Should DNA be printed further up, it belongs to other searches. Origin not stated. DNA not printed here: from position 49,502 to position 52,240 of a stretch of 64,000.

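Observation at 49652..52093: Candidate novel one-component membrane regulator: cytoplasmic LuxR-HTH, one TM helix, extracytoplasmic HExxH gluzincin-like domain plus three beta-sandwich repeats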

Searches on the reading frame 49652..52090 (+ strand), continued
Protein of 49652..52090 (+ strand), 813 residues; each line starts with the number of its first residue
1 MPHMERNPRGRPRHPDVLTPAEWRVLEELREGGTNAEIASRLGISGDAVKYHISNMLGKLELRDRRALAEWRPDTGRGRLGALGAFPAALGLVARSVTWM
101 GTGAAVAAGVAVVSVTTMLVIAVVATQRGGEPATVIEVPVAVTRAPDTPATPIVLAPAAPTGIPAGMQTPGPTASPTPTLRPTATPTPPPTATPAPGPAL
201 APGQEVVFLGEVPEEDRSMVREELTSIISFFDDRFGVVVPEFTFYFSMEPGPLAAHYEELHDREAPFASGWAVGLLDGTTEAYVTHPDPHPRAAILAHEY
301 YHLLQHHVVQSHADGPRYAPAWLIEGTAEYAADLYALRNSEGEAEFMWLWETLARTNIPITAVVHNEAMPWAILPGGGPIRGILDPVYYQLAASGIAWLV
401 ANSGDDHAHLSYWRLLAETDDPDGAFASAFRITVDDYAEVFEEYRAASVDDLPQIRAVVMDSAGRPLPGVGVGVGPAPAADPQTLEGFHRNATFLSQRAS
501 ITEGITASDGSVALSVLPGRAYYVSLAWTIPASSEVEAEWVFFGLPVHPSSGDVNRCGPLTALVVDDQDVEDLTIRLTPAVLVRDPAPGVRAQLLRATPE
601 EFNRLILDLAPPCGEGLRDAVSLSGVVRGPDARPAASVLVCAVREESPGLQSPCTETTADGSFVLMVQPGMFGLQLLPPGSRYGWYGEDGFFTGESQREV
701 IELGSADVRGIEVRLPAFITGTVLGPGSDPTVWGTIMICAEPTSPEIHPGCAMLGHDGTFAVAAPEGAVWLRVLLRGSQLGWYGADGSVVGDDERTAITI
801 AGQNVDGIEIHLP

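Call 6: find_homologous_proteins(query=window:49652-52090:+, max_evalue=0.001)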
Query window:49652-52090:+ (813 aa): 120 proteins with E <= 0.001 among 8000 candidates.
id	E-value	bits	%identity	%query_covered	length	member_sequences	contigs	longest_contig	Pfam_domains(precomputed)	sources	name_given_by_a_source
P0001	1.1e-262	892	95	52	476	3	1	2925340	PF00196.26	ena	-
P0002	4.7e-219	748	51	97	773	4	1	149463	PF00196.26,PF13620.13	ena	-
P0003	1.4e-198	680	92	18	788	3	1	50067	PF00196.26,PF13620.13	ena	-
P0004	5.5e-193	662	44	99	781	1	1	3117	PF00196.26,PF13620.13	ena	-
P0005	7.1e-151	522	39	99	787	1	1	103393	PF00196.26,PF13620.13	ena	-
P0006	2.1e-82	296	27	63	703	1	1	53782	PF00196.26,PF13620.13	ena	-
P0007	1.7e-62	230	69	12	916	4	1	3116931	PF00196.26,PF13620.13,PF13485.12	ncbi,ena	-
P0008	8.9e-62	228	27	64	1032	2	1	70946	PF13715.13,PF25020.2,PF00196.26,PF13620.13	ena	-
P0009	3.4e-61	226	27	81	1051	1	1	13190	PF25020.2,PF07210.19,PF13620.13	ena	-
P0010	1.1e-60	224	31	88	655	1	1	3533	PF00196.26,PF13620.13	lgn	-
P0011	1.2e-60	224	25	78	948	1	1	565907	PF25020.2,PF00196.26,PF13620.13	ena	-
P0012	4.6e-60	222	80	9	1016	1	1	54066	PF25020.2,PF00196.26,PF13620.13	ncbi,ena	-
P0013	2.0e-59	220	73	12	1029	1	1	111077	PF13715.13,PF25020.2,PF00196.26,PF13620.13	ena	-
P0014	4.3e-56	209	51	26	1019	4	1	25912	PF25020.2,PF00196.26,PF13620.13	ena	-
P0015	3.1e-55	206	62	17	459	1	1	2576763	PF00196.26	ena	-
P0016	4.1e-55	206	69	12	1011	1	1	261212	PF00196.26,PF13620.13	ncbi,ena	-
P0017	9.0e-55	205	57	22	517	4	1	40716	PF00196.26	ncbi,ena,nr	ncbi:MAG: helix-turn-helix transcriptional regulator [Chloroflexi bacterium]|nr:helix-turn-helix tra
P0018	3.1e-54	203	68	12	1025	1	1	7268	PF13715.13,PF00196.26,PF13620.13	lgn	-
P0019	5.6e-53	199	67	17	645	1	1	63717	PF00196.26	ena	-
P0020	9.6e-53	198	79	12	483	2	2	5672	PF00196.26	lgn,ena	-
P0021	1.4e-52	197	78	12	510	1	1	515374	PF00196.26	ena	-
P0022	2.2e-51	193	74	12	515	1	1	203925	PF00196.26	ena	-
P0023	2.6e-51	193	58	22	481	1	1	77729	PF00196.26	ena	-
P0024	7.8e-51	192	48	26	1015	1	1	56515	PF13715.13,PF25020.2,PF00196.26,PF13620.13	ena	-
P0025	5.5e-50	189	57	22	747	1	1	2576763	PF00196.26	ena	-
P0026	5.9e-50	189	78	12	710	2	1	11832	PF00196.26,PF08239.18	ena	-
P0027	7.7e-50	188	78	12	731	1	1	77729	PF00196.26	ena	-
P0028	1.9e-49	187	47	31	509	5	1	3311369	PF00196.26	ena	-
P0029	2.3e-49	187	71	13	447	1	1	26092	PF00196.26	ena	-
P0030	2.6e-49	186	54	26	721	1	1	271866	PF00196.26,PF08239.18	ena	-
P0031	2.7e-49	186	75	12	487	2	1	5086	PF00196.26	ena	-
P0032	3.6e-49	186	60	20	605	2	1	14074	PF00196.26,PF04545.23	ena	-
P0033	4.6e-49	186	28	65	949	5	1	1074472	PF25020.2,PF07210.19,PF13620.13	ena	-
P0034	4.7e-49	186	62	18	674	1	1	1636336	PF00560.40,PF00196.26,PF12799.14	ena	-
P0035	1.5e-48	184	76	12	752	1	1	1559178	PF00196.26,PF08239.18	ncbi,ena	-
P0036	2.5e-48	183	80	12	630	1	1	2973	PF00196.26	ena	-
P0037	2.7e-48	183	54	26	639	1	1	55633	PF00196.26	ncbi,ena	-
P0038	2.9e-48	183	56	21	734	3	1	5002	PF00196.26,PF08239.18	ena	-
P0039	3.3e-48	183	75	12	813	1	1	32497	PF12840.14,PF00196.26,PF13540.13,PF25390.2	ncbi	-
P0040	4.4e-48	182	79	13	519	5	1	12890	PF00196.26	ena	-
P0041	6.0e-48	182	61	18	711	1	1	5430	PF00196.26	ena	-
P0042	6.9e-48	182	52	24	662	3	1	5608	PF00196.26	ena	-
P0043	9.2e-48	181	77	12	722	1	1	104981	PF00196.26,PF08239.18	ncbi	-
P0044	1.8e-47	180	75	12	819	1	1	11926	PF12840.14,PF00196.26,PF13540.13,PF25390.2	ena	-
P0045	6.5e-47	179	82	12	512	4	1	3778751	PF00196.26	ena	-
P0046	6.9e-47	178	74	12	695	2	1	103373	PF00196.26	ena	-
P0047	7.1e-47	178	73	12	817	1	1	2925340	PF12840.14,PF00196.26,PF13540.13,PF25390.2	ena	-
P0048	1.1e-46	178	74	12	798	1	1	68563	PF00196.26,PF13540.13,PF04545.23,PF25390.2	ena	-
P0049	1.5e-46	177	76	12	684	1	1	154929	PF00196.26,PF06347.20,PF08239.18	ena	-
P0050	1.6e-46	177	69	12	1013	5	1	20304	PF00196.26,PF13620.13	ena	-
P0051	1.9e-46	177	76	12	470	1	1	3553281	PF13412.13,PF00196.26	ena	-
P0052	2.1e-46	177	63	14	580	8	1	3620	PF00196.26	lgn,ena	-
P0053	2.6e-46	177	56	24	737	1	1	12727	PF00196.26,PF08239.18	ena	-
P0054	5.6e-46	175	78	12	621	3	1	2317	PF00196.26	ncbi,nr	ncbi:MAG: helix-turn-helix transcriptional regulator [Gemmatimonadetes bacterium]|nr:helix-turn-heli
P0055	8.2e-46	175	53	27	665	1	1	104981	PF00560.40,PF00196.26,PF13855.13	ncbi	-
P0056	2.5e-45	173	74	12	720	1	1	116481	PF00196.26,PF13540.13,PF25390.2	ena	-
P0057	2.5e-45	173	59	21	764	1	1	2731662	PF00196.26,PF08239.18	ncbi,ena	-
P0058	2.8e-45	173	63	18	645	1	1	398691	PF00196.26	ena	-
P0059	6.4e-45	172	78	12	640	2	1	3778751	PF00196.26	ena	-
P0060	7.7e-45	172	73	12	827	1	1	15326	PF12840.14,PF00196.26,PF13540.13,PF04545.23,PF25390.2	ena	-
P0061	1.5e-44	171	57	24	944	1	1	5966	PF09289.17,PF00196.26,PF13540.13,PF25390.2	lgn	-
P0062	2.4e-44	170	77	12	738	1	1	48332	PF00196.26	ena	-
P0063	2.9e-44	170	77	12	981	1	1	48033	PF23598.2,PF00560.40,PF00196.26,PF12799.14,PF13855.13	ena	-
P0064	3.2e-44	170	58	20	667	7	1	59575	PF00196.26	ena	-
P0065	5.1e-44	169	74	12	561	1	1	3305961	PF00196.26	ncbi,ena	-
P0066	5.3e-44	169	47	24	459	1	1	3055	PF00196.26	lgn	-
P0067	5.7e-44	169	78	9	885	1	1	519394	PF00196.26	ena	-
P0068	8.0e-44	168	28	63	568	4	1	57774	PF13620.13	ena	-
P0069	9.8e-44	168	54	24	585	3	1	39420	PF00196.26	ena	-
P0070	9.8e-44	168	75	12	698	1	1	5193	PF00196.26,PF06347.20,PF08239.18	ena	-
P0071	1.2e-43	168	74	12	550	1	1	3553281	PF00196.26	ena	-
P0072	1.7e-43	167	75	13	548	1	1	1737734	PF00196.26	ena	-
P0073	1.8e-43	167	52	21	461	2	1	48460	PF00196.26,PF04545.23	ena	-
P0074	2.8e-43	167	73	12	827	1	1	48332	PF12840.14,PF00196.26,PF13540.13,PF25390.2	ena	-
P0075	3.2e-43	166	56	23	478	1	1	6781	PF12840.14,PF00196.26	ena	-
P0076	3.2e-43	166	72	12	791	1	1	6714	PF00196.26,PF13540.13,PF25390.2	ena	-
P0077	5.3e-43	166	74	12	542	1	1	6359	PF00196.26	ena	-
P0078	1.7e-42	164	52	21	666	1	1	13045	PF00560.40,PF00196.26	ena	-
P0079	2.5e-42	163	76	12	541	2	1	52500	PF00196.26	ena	-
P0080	2.8e-42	163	66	16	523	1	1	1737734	PF00196.26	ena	-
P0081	4.0e-42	163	75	13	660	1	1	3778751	PF23598.2,PF00560.40,PF00196.26,PF12799.14,PF13855.13,PF23211.1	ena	-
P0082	5.6e-42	162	74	12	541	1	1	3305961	PF00196.26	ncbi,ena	-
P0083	7.6e-42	162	65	16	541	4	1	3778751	PF00196.26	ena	-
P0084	8.1e-42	162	75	12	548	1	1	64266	PF00196.26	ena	-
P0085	1.1e-41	161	73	12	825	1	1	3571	PF12840.14,PF00196.26,PF13540.13,PF25390.2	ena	-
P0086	2.7e-41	160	50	23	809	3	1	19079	PF25059.2,PF00196.26,PF00041.28,PF16656.12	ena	-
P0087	3.4e-41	160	74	12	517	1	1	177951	PF00196.26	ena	-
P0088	3.5e-41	160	77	9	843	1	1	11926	PF23500.2,PF00196.26,PF13449.13,PF24684.2,PF01436.28,PF25021.2,PF08450.19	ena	-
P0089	4.0e-41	159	52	24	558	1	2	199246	PF00196.26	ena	-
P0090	8.9e-41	158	56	21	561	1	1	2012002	PF00196.26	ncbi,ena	-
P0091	1.3e-40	158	65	11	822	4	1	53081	PF00196.26,PF24684.2,PF01436.28,PF25021.2,PF08450.19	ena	-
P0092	1.5e-40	158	65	10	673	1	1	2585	PF00196.26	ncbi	-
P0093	1.5e-40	157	52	22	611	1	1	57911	PF00196.26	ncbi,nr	ncbi:MAG: LuxR C-terminal-related transcriptional regulator, partial [Chloroflexota bacterium]|nr:Lu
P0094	2.3e-40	157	75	12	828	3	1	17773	PF23598.2,PF13516.13,PF24758.2,PF25019.1,PF00560.40,PF00196.26,PF12799.14,PF25013.1,PF13855.13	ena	-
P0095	2.4e-40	157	73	12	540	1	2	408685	PF00196.26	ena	-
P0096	2.5e-40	157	63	18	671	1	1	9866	PF23598.2,PF13516.13,PF24758.2,PF00560.40,PF00196.26,PF04545.23,PF12799.14,PF13855.13,PF23211.1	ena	-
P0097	2.7e-40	157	72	12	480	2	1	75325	PF00196.26,PF04545.23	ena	-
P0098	1.6e-39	154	75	12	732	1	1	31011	PF13582.13,PF13688.13,PF00196.26,PF13583.12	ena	-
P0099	4.0e-39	153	75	11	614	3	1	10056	PF00196.26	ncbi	-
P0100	5.3e-39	152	71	13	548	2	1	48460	PF00196.26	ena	-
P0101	6.5e-39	152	69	11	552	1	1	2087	PF00196.26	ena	-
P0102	1.6e-38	151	69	12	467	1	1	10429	PF00196.26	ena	-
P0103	2.2e-37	147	82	9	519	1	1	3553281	PF00196.26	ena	-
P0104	4.2e-37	146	73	12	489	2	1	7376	PF00196.26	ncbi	-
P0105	4.5e-37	146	71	12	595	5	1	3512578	PF00196.26,PF18998.7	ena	-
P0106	5.3e-37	146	54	23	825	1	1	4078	PF25059.2,PF00196.26,PF00041.28,PF16656.12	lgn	-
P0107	8.9e-37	145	29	81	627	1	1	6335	PF00196.26,PF13620.13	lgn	-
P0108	1.1e-34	138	86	8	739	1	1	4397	PF00196.26,PF13540.13,PF25390.2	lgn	-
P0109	4.0e-34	136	60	16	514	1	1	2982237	PF00196.26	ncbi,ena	-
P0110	4.2e-34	136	69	13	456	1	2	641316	PF00196.26,PF18998.7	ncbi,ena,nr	ncbi:MAG: LuxR C-terminal-related transcriptional regulator [Chloroflexota bacterium]|nr:LuxR C-term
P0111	8.1e-33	132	66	12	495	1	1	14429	PF00196.26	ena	-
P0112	2.0e-31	127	65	12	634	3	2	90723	PF00196.26,PF13540.13,PF25390.2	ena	-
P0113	3.8e-31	126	56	18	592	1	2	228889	PF00560.40,PF00196.26,PF13855.13,PF00041.28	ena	-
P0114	3.2e-30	123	66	9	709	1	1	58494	PF00196.26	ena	-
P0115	5.3e-28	116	77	10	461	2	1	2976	PF00196.26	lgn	-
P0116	4.5e-24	103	65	9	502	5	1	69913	PF00196.26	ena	-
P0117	2.8e-23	100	77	8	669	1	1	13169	PF00196.26,PF13540.13,PF25390.2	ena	-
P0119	6.1e-19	86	64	9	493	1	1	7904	PF00196.26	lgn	-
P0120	9.6e-14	69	47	15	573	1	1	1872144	PF00196.26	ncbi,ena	-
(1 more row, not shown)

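Call 13: find_encoding_contigs(protein=P0002, flank=8000, max_places=3)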
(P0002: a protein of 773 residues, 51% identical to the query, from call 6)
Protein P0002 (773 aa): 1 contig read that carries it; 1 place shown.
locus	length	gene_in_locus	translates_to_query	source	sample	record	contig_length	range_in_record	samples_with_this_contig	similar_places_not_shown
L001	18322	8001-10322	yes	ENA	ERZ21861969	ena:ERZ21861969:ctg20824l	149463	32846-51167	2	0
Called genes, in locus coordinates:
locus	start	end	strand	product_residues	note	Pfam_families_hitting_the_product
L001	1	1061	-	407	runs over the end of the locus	PF02771:Acyl-CoA_dh_N, PF02770:Acyl-CoA_dh_M, PF00441:Acyl-CoA_dh_1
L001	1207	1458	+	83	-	-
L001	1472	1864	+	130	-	PF01850:PIN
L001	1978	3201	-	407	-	PF02771:Acyl-CoA_dh_N, PF02770:Acyl-CoA_dh_M, PF00441:Acyl-CoA_dh_1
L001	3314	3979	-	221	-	PF12697:Abhydrolase_6 (faint), PF12146:Hydrolase_4 (weak)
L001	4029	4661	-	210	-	PF17784:Sulfotransfer_4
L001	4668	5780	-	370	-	PF00478:IMPDH (weak), PF03060:NMO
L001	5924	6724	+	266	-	PF26549:Tricorn_N, PF07676:PD40 (weak), PF00930:DPPIV_N (faint), PF26549:Tricorn_N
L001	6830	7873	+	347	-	PF26549:Tricorn_N (faint), PF00326:Peptidase_S9, PF01738:DLH, PF12146:Hydrolase_4 (faint), PF20434:BD-FAE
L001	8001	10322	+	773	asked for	PF00196:GerE, PF13620:CarboxypepD_reg (faint)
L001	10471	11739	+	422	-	PF07690:MFS_1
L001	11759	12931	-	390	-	PF09995:MPAB_Lcp_cat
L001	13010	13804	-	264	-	PF12146:Hydrolase_4, PF00561:Abhydrolase_1, PF12697:Abhydrolase_6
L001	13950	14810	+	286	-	PF00378:ECH_1, PF16113:ECH_2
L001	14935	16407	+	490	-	PF13380:CoA_binding_2, PF13607:Succ_CoA_lig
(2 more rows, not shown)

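Call 14: find_encoding_contigs(protein=P0001, flank=8000, max_places=3)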
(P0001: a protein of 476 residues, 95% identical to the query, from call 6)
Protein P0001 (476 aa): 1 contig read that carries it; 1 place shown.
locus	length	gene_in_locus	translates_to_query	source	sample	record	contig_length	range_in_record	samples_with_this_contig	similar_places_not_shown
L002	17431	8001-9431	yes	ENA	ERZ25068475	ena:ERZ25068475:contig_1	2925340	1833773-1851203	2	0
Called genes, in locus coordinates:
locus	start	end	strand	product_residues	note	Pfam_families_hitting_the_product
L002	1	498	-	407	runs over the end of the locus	PF02771:Acyl-CoA_dh_N, PF02770:Acyl-CoA_dh_M, PF00441:Acyl-CoA_dh_1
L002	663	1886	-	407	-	PF02771:Acyl-CoA_dh_N, PF02770:Acyl-CoA_dh_M, PF00441:Acyl-CoA_dh_1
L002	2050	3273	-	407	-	PF02771:Acyl-CoA_dh_N, PF02770:Acyl-CoA_dh_M, PF00441:Acyl-CoA_dh_1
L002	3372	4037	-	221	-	PF12697:Abhydrolase_6 (faint), PF12146:Hydrolase_4 (weak)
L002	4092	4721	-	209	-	PF17784:Sulfotransfer_4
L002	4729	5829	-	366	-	PF00478:IMPDH (weak), PF03060:NMO, PF01070:FMN_dh (faint)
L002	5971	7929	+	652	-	PF26549:Tricorn_N, PF26550:Tricorn_2nd (faint), PF07676:PD40 (faint), PF26549:Tricorn_N, PF00326:Peptidase_S9, PF01738:DLH, PF20434:BD-FAE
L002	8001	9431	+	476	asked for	PF00196:GerE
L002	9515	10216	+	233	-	-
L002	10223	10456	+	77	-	-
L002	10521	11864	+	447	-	PF07690:MFS_1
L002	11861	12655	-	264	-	PF12146:Hydrolase_4, PF00561:Abhydrolase_1, PF12697:Abhydrolase_6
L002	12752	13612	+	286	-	PF00378:ECH_1, PF16113:ECH_2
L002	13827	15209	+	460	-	PF13380:CoA_binding_2, PF13607:Succ_CoA_lig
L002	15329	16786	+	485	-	PF01011:PQQ (faint), PF13360:PQQ_2, PF13570:Beta-prop_ACSF4, PF25293:Beta-prop_EMC1_N (faint), PF13360:PQQ_2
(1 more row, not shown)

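Call 19: find_encoding_contigs(protein=P0005, flank=6000, max_places=2)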
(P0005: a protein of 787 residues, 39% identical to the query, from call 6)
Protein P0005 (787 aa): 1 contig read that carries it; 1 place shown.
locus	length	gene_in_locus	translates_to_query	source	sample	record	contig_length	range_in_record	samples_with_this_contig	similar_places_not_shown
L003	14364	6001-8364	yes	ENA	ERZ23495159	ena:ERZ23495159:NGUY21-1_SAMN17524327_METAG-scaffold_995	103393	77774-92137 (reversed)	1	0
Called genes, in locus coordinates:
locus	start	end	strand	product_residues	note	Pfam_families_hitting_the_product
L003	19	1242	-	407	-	PF02771:Acyl-CoA_dh_N, PF02770:Acyl-CoA_dh_M, PF00441:Acyl-CoA_dh_1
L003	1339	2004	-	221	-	PF12697:Abhydrolase_6 (faint), PF12146:Hydrolase_4 (weak)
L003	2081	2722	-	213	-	PF17784:Sulfotransfer_4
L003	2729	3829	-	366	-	PF00478:IMPDH (weak), PF03060:NMO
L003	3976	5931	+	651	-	PF26550:Tricorn_2nd (faint), PF00930:DPPIV_N (faint), PF07676:PD40 (weak), PF26549:Tricorn_N, PF00326:Peptidase_S9, PF01738:DLH, PF12146:Hydrolase_4 (faint), PF20434:BD-FAE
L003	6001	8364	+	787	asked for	PF00196:GerE, PF13620:CarboxypepD_reg (faint)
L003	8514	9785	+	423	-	PF07690:MFS_1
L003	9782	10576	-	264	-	PF12146:Hydrolase_4, PF00561:Abhydrolase_1, PF12697:Abhydrolase_6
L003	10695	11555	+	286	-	PF00378:ECH_1, PF16113:ECH_2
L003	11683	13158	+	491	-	PF02629:CoA_binding (faint), PF13380:CoA_binding_2, PF13607:Succ_CoA_lig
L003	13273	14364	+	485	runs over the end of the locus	PF01011:PQQ (faint), PF07774:EMC1_C (faint), PF13570:Beta-prop_ACSF4, PF25293:Beta-prop_EMC1_N (faint), PF13360:PQQ_2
